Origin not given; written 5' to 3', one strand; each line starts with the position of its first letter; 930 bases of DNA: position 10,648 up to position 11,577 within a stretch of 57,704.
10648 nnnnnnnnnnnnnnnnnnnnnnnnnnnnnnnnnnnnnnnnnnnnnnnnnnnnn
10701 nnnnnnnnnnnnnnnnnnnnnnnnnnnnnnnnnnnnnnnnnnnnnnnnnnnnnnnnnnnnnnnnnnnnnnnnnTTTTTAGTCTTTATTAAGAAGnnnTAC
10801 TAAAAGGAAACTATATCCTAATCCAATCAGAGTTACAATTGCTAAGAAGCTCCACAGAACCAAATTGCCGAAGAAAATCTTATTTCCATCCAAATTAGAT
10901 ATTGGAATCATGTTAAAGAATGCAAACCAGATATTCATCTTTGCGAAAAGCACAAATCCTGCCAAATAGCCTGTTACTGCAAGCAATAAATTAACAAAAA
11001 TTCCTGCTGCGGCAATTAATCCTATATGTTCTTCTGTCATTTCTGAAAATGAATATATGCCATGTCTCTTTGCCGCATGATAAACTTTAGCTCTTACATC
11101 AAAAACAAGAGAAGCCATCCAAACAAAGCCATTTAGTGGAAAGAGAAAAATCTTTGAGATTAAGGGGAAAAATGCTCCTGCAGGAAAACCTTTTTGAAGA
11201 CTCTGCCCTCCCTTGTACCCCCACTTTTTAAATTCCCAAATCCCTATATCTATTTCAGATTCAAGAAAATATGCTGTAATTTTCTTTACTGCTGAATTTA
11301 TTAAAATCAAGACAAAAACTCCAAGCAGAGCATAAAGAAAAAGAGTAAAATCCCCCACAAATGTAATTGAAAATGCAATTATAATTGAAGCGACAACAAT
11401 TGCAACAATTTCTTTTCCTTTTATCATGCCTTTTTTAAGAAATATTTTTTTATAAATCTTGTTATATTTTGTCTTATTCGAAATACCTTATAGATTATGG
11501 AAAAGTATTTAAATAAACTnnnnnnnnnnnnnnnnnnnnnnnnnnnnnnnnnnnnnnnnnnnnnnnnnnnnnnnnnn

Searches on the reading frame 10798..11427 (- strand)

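Call 61: search_protein_families(library=pfam, proteins=[window:10798-11427:-], max_evalue=0.001)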
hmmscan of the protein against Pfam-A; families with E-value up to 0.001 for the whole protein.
window:10798-11427:- (210 aa): 1 family
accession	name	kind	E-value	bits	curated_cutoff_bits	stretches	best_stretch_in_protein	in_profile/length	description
PF02163.28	Peptidase_M50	-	9e-06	25.6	27.2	0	158-187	163-192/221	Peptidase family M50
